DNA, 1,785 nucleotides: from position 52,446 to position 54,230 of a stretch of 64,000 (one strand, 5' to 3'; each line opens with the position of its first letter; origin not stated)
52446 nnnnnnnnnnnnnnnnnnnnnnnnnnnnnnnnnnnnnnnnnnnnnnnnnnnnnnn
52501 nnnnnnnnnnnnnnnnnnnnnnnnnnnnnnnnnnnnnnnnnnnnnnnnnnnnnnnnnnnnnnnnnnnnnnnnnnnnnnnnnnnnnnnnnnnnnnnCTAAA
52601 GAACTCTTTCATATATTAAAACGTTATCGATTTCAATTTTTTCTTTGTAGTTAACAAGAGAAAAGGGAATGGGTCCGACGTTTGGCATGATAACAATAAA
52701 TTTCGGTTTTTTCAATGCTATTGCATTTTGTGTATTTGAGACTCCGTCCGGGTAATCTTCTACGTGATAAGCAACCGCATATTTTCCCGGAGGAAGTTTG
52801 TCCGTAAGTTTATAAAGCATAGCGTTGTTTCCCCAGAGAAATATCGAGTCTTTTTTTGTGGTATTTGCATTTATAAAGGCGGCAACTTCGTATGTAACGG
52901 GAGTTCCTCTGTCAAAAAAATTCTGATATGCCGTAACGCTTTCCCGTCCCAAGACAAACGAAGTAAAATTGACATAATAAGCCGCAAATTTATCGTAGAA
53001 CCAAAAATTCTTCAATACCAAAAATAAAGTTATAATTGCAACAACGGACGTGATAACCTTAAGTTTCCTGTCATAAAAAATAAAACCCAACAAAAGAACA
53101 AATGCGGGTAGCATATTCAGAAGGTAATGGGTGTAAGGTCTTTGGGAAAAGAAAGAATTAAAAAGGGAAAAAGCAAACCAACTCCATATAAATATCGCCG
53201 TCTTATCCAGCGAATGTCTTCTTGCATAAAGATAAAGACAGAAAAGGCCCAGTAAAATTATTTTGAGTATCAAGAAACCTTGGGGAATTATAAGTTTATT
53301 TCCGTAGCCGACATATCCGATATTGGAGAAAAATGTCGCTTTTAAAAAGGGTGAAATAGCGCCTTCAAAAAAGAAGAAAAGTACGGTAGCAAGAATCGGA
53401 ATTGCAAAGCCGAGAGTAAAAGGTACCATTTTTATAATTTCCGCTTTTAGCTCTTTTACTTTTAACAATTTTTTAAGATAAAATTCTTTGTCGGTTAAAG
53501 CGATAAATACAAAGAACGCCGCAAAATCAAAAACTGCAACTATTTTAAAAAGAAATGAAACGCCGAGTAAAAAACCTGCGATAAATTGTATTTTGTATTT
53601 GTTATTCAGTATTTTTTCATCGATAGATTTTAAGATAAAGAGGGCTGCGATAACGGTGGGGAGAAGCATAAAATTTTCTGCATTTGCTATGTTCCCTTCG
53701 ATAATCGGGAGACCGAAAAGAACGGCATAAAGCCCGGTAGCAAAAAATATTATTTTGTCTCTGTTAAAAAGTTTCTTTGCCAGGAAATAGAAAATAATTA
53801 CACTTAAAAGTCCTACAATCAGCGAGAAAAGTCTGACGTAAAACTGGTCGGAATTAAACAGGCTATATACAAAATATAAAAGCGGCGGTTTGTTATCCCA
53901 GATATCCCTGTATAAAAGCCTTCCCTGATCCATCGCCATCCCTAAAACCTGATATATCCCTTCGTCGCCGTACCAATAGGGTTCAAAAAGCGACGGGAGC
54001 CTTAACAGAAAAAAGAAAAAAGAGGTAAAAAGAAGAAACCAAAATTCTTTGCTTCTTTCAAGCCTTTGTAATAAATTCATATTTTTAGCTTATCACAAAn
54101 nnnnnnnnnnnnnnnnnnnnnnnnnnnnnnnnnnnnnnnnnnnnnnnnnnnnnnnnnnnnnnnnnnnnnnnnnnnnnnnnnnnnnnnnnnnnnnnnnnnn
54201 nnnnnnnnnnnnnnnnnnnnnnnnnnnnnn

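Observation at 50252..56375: Minus-strand operon: tatD, processive GT2, GT-C, small TM protein, WecA-like GT4, and a UbiA gene with the DPPR-synthase motif; an arabinogalactan-like glycopolymer pathway?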

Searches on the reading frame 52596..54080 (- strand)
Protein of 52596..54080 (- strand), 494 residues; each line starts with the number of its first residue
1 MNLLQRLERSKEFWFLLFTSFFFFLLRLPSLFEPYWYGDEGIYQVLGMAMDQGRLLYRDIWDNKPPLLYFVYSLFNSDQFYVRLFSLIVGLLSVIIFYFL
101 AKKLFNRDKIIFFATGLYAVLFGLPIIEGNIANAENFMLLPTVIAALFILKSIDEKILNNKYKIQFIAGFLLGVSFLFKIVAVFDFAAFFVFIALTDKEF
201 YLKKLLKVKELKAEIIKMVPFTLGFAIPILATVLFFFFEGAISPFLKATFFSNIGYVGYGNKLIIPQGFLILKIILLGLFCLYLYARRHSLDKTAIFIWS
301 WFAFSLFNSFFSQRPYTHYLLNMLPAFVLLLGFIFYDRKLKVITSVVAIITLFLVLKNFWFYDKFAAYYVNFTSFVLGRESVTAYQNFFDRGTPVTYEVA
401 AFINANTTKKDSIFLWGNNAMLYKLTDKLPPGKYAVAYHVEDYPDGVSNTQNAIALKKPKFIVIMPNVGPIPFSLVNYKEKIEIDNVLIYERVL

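Call 3: search_protein_families(library=pfam, proteins=[window:52596-54080:-], max_evalue=0.01)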
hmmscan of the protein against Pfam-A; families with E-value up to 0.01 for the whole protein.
window:52596-54080:- (494 aa): 2 families
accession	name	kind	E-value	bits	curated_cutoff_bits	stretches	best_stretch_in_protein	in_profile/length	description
PF13231.12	PMT_2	-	2.9e-10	41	26.1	1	68-199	10-136/160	Dolichyl-phosphate-mannose-protein mannosyltransferase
PF02366.24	PMT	-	6.3e-07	29.6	22.7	1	73-235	76-236/245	Dolichyl-phosphate-mannose-protein mannosyltransferase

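Call 4: search_protein_families(library=ncbifam, proteins=[window:52596-54080:-], max_evalue=0.01)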
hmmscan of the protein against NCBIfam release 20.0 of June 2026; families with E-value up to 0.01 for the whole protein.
window:52596-54080:- (494 aa): 0 families

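Call 11: search_solved_structures(query=window:52596-54080:-, max_evalue=1, show_alignments=1)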
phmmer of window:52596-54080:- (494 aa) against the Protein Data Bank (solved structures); distinct sequences matched with E-value up to 1: 0.

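Call 26: find_homologous_proteins(query=window:52596-54080:-)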
Query window:52596-54080:- (494 aa): 2286 proteins with E <= 0.001 among 8000 candidates; the best 120 are listed.
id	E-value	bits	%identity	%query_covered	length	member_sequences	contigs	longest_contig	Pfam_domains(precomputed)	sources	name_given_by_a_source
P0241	0.0e+0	1077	100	100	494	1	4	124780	PF02366.25,PF13231.13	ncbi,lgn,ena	-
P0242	4.1e-249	846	77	100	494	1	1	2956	PF02366.25,PF13231.13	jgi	jgi:Dolichyl-phosphate-mannose-protein mannosyltransferase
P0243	4.2e-238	809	73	100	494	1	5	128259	PF02366.25,PF27757.1,PF13231.13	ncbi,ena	-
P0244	1.4e-237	808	73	100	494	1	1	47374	PF02366.25,PF27757.1,PF13231.13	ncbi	-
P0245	3.2e-235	800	73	100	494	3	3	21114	PF02366.25,PF27757.1,PF13231.13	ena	-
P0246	5.3e-232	789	72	100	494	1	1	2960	PF02366.25,PF13231.13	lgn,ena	-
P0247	1.2e-219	749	67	100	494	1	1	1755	PF02366.25,PF27757.1,PF13231.13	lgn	-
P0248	9.1e-218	742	67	100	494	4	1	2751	PF02366.25,PF27757.1,PF13231.13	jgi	jgi:4-amino-4-deoxy-L-arabinose transferase-like glycosyltransferase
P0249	2.8e-217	741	66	100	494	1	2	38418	PF02366.25,PF27757.1,PF13231.13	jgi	jgi:hypothetical protein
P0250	2.0e-215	735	67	100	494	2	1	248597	PF02366.25,PF27757.1,PF13231.13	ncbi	-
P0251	3.0e-215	734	67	100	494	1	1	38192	PF02366.25,PF27757.1,PF13231.13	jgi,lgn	jgi:hypothetical protein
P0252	4.4e-215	733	66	100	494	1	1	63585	PF02366.25,PF27757.1,PF13231.13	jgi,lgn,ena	-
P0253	9.0e-214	729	67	100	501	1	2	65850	PF13231.13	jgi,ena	-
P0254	1.1e-213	729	66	100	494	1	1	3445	PF02366.25,PF27757.1,PF13231.13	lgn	-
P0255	2.0e-213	728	66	100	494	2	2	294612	PF02366.25,PF27757.1,PF13231.13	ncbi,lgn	-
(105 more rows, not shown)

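Call 41: predict_structure(alignment_id=A2)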
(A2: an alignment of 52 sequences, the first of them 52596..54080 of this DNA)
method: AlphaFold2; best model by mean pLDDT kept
length: 494 residues; sequences in the alignment: 52
mean_pLDDT: 88.6   pTM: 0.88
mean pLDDT of the five models: 88.6, 86.4, 85.8, 84.6, 84.5
residues with pLDDT >= 90: 303; 70-90: 154; 50-70: 24; < 50: 13
segments of 3 or more residues with pLDDT < 50: 254-266
pLDDT, mean of each block of 10 residues (from residue 1): 87 96 92 77 90 92 87 88 92 97 96 97 77 76 97 80 96 92 93 91 88 91 97 95 87 49 49 88 93 95 91 68 94 95 96 88 87 94 88 87 94 92 92 90 90 94 90 91 94 90
secondary structure, 60 per line:
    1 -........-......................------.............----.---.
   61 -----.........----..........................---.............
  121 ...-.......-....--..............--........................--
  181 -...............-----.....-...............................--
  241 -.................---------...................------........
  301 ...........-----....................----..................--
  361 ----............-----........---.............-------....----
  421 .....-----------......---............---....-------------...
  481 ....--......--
elements in order: H2-9 H11-32 H39-51 H66-74 H79-104 H108-123 H125-131 H133-136 H139-152 H155-178 H182-196 H202-206 H208-238 H242-258 H268-286 H293-311 H317-336 H341-358 H365-376 H382-389 H393-405 E413-416 H421-425 H437-442 H446-457 E461-464 E478-484 E487-492

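Call 44: fold_search(model_id=the predicted structure, library=pdb)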
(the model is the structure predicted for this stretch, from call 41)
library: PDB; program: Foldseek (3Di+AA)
matches with E <= 10: 199; with E <= 0.001: 3
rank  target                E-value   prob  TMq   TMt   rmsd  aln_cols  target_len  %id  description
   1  3waj                  6.5e-06  1.00  0.40  0.27  16.7       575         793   12  Crystal structure of the Archaeoglobus fulgidus oligosaccharyltransferase (O29867_ARCFU) complex with Zn and sulfate (released 2013-10-30)
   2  5f15                  4.9e-05  1.00  0.56  0.52  12.6       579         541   14  Crystal Structure of ArnT from Cupriavidus metallidurans bound to Undecaprenyl phosphate (released 2016-02-17)
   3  3wak                  7.8e-05  1.00  0.47  0.30  14.5       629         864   12  Crystal structure of the Archaeoglobus fulgidus oligosaccharyltransferase (O29867_ARCFU) in the apo form (released 2013-10-30)
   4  8age_A                1.1e-03  1.00  0.46  0.36  15.0       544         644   11  Structure of yeast oligosaccharylransferase complex with acceptor peptide bound (released 2022-12-07)
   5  9i5k_A                1.8e-03  1.00  0.44  0.44   9.0       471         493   13  Structure of the Chaetomium thermophilum Pmt4 homodimer (C2 symmetry) (released 2025-12-24)
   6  6gxc_A                4.2e-03  1.00  0.42  0.32  11.6       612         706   11  Bacterial oligosaccharyltransferase PglB in complex with an inhibitory peptide and a reactive lipid-linked oligosaccha (released 2018-11-14)
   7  6p25_B                4.5e-03  1.00  0.34  0.26   5.1       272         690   18  Structure of S. cerevisiae protein O-mannosyltransferase Pmt1-Pmt2 complex bound to the sugar donor and a peptide acce (released 2019-07-10)
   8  8agb_A                5.4e-03  1.00  0.45  0.36  13.4       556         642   12  Structure of yeast oligosaccharylransferase complex with lipid-linked oligosaccharide bound (released 2022-12-07)
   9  9s6r_A                6.1e-03  1.00  0.40  0.50   9.2       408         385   14  Ternary cryo-EM structure of yeast ALG3 with Dol25-PP-GlcNAc2Man5, Dol25-P-Man, and Fab (released 2026-03-18)
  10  9i5l_A                8.9e-03  1.00  0.34  0.25   5.8       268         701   13  Structure of the Chaetomium thermophilum Pmt4 homodimer (C1 symmetry) (released 2025-12-24)
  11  9e61_B                9.3e-03  1.00  0.35  0.25   7.1       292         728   14  Cryo-EM structure of Saccharomyces cerevisiae Pmt4 apo form (released 2025-10-15)
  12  5ogl_A                9.3e-03  1.00  0.43  0.32  11.6       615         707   12  Structure of bacterial oligosaccharyltransferase PglB in complex with an acceptor peptide and an lipid-linked oligosac (released 2017-10-25)
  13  9e61_A                1.0e-02  1.00  0.35  0.25   7.1       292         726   14  Cryo-EM structure of Saccharomyces cerevisiae Pmt4 apo form (released 2025-10-15)
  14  6p25_A                1.1e-02  1.00  0.35  0.25   5.0       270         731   18  Structure of S. cerevisiae protein O-mannosyltransferase Pmt1-Pmt2 complex bound to the sugar donor and a peptide acce (released 2019-07-10)
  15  8imx_U                1.1e-02  1.00  0.44  0.50   6.8       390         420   12  Cryo-EM structure of GPI-T with a chimeric GPI-anchored protein (released 2023-08-16)
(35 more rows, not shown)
